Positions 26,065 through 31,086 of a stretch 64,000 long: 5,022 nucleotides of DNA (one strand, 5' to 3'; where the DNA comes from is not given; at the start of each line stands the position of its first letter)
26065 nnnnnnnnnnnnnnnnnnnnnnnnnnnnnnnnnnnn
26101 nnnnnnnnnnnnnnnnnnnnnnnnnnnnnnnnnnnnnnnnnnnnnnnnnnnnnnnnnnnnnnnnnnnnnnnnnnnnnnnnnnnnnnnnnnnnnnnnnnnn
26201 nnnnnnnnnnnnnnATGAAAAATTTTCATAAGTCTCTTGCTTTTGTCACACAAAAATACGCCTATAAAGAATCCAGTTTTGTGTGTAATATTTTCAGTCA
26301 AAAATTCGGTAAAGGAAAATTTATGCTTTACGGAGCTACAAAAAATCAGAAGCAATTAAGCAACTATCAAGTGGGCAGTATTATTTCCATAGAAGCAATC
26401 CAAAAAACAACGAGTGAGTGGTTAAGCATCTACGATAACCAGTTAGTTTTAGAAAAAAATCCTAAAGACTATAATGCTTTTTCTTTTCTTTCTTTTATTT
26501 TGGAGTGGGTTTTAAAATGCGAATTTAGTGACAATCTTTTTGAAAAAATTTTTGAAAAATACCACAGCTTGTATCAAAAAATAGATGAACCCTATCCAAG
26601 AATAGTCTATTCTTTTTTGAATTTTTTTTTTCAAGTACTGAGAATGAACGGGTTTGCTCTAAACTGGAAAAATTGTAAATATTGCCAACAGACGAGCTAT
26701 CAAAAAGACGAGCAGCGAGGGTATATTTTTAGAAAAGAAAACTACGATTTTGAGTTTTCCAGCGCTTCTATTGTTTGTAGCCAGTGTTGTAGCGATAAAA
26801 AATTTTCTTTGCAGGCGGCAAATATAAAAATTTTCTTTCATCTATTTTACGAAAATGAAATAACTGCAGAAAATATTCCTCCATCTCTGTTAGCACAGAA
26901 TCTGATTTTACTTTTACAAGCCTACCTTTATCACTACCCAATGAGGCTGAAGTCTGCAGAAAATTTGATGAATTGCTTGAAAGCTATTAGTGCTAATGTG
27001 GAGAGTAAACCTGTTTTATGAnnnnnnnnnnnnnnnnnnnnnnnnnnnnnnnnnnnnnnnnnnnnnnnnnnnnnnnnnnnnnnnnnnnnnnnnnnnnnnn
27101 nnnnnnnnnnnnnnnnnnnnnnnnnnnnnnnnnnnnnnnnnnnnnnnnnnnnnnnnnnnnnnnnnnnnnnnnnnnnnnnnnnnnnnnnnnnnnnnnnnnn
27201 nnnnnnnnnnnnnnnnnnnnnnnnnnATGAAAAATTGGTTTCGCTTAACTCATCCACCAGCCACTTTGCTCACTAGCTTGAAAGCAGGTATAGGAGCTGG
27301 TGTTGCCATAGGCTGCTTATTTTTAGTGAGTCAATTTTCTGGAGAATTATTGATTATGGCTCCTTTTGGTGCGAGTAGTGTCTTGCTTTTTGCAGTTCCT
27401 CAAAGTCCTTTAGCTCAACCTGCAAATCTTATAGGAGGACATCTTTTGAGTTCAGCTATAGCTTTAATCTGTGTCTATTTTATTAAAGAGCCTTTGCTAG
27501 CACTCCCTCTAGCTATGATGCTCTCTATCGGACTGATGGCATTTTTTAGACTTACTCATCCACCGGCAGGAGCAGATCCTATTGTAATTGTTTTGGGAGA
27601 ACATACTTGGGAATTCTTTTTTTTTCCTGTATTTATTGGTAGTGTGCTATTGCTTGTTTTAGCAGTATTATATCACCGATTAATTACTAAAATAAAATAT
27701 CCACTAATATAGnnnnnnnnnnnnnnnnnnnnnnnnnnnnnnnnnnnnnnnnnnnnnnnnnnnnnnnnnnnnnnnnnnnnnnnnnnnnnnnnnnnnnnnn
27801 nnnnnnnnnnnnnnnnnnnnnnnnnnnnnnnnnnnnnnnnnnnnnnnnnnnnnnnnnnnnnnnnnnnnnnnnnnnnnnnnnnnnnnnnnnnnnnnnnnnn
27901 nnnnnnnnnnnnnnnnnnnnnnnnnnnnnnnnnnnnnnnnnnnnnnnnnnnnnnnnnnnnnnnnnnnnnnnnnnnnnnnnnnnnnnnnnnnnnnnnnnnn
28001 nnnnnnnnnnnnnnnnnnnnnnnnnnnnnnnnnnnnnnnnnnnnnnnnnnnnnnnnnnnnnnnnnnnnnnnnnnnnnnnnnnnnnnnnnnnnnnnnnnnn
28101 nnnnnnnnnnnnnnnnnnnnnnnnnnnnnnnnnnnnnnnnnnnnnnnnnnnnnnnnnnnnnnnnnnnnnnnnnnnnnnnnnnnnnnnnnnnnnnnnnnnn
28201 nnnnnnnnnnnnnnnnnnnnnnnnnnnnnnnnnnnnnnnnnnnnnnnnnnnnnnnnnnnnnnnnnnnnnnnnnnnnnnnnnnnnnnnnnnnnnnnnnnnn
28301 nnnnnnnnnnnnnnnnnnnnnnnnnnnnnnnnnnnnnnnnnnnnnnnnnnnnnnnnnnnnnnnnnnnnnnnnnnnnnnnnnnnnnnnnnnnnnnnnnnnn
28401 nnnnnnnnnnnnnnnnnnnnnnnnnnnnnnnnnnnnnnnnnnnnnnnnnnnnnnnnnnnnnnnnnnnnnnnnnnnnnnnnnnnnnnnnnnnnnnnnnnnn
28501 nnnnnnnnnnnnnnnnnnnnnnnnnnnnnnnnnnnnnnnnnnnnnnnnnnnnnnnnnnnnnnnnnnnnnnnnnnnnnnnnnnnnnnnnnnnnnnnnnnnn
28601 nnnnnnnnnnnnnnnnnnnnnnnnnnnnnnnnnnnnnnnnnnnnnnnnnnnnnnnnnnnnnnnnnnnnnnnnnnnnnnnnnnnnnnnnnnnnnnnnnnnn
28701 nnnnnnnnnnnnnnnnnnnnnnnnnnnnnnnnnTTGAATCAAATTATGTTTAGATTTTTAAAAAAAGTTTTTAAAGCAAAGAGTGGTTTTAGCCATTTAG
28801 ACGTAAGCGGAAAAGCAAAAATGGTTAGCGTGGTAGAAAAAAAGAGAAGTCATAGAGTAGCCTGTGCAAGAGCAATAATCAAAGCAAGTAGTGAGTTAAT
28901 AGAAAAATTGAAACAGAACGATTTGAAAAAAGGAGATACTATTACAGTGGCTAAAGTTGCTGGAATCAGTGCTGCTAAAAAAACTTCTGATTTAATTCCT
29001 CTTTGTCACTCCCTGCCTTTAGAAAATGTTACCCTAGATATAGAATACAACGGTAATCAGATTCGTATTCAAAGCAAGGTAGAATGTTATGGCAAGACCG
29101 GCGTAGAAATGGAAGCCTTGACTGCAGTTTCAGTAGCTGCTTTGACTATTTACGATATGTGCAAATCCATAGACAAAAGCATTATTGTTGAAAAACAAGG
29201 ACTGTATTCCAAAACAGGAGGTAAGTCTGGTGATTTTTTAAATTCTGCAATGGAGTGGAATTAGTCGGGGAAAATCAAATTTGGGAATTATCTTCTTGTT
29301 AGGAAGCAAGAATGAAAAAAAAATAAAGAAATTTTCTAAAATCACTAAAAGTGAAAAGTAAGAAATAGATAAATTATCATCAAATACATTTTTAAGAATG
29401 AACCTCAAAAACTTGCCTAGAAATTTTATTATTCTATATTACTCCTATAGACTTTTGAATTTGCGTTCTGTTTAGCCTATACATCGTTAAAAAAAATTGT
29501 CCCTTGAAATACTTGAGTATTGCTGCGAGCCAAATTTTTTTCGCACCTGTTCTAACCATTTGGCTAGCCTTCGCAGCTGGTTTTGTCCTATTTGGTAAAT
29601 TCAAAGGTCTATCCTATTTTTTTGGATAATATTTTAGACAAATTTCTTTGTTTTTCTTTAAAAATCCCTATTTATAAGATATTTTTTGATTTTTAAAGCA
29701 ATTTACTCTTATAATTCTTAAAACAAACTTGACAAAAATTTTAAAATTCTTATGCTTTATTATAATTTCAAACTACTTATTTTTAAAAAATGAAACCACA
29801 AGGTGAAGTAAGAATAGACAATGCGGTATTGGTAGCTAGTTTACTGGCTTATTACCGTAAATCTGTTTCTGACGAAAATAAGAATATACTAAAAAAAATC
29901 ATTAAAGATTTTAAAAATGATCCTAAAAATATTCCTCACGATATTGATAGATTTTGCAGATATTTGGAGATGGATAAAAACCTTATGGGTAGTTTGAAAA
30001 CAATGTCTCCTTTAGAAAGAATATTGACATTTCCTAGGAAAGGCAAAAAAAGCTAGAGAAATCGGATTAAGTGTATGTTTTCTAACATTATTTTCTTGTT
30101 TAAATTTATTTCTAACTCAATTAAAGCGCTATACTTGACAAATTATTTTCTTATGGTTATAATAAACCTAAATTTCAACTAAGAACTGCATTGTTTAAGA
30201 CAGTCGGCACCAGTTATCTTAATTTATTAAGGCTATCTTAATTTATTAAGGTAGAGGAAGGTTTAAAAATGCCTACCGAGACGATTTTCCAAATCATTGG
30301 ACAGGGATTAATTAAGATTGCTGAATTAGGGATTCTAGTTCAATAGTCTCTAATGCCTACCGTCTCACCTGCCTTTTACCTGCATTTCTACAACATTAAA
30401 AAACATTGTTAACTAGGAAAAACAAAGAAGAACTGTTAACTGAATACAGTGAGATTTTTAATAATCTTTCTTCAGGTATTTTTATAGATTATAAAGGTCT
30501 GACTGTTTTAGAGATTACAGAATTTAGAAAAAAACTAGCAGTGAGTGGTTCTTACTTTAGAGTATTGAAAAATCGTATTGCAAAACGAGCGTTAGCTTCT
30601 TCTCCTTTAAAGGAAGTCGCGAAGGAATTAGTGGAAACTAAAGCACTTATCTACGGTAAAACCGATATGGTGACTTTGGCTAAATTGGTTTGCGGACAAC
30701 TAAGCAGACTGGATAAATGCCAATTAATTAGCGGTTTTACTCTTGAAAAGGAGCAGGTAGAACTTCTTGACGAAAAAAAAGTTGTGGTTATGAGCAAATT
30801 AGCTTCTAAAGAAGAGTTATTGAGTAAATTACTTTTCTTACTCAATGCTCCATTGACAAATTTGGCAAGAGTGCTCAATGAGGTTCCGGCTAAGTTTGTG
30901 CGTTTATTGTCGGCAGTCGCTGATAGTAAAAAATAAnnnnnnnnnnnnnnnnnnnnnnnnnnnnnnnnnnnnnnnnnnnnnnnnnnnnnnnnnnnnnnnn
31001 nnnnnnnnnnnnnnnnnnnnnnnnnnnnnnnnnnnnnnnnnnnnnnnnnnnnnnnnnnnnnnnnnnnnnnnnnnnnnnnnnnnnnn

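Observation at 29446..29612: A family of 60-170 bp MITE-like elements with 18-bp inverted termini at >=10 intergenic sites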

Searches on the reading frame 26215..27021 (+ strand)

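Call 10: search_protein_families(library=pfam, proteins=[window:26215-27021:+])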
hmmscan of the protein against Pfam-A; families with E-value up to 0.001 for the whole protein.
window:26215-27021:+ (268 aa): 2 families
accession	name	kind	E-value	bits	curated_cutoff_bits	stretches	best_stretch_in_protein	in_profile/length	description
PF02565.21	RecO_C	-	4.1e-06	27.1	22.1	1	84-247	2-155/157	Recombination protein O C terminal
PF11967.14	RecO_N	-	1.2e-05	25.7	27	1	4-61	3-61/80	Recombination protein O N terminal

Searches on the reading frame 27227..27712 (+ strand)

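Call 51: search_protein_families(library=ncbifam, proteins=[window:27227-27712:+], max_evalue=0.01)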
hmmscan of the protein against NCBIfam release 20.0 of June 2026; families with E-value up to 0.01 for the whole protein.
window:27227-27712:+ (161 aa): 0 families

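Call 66: search_protein_families(library=pfam, proteins=[window:27227-27712:+], max_evalue=0.01)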
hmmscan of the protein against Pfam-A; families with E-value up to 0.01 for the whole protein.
window:27227-27712:+ (161 aa): 1 family
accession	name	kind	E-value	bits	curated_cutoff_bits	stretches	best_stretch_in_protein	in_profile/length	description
PF04982.19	TM_HPP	-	2.1e-43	148.1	27.2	1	12-159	4-157/157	HPP, transmembrane region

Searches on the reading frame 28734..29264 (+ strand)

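Call 51: search_protein_families(library=ncbifam, proteins=[window:28734-29264:+], max_evalue=0.01)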
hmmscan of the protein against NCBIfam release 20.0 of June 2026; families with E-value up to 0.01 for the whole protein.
window:28734-29264:+ (176 aa): 6 families
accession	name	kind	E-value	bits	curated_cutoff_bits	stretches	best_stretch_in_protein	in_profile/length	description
NF006870.0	PRK09364.1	subfamily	1.3e-60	203.7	162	1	16-170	3-159/161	cyclic pyranopterin monophosphate synthase MoaC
TIGR00581.1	moaC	equivalog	3.9e-55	185.7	141.5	1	19-165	1-148/148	cyclic pyranopterin monophosphate synthase MoaC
NF002947.1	PRK03604.1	equivalog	1.9e-52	178.4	285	1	30-167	1-138/301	bifunctional molybdenum cofactor biosynthesis protein MoaC/MoaB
NF011069.0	PRK14499.1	equivalog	2.7e-49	167.9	457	1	19-170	3-156/308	cyclic pyranopterin monophosphate synthase MoaC/MOSC-domain-containing protein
NF008999.0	PRK12343.1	equivalog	2.2e-44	150.9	171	1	19-161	4-141/156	cyclic pyranopterin monophosphate synthase MoaC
NF011070.0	PRK14500.1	equivalog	4.9e-40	137.9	606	1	14-165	3-160/358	putative bifunctional molybdopterin-guanine dinucleotide biosynthesis protein MoaC/MobA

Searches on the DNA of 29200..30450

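Call 41: search_rna_families(source=window, start=29200, end=30450, threshold=evalue, max_evalue=1)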
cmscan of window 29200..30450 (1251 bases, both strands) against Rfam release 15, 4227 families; matches with E-value up to 1: 0.
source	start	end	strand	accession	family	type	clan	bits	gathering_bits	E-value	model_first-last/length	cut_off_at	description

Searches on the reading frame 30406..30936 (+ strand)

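Call 51: search_protein_families(library=ncbifam, proteins=[window:30406-30936:+], max_evalue=0.01)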
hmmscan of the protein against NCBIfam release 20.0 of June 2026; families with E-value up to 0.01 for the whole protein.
window:30406-30936:+ (176 aa): 3 families
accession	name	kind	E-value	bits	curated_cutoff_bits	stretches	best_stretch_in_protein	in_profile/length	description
NF000955.1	PRK00099.1-1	equivalog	6.2e-33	114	85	1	5-175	1-167/168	50S ribosomal protein L10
NF003099.0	PRK04019.2-2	equivalog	4.1e-07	29.4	341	1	3-95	11-106/293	50S ribosomal protein L10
NF003095.0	PRK04019.1-1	equivalog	0.00045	19.3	381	1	6-77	16-88/339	50S ribosomal protein L10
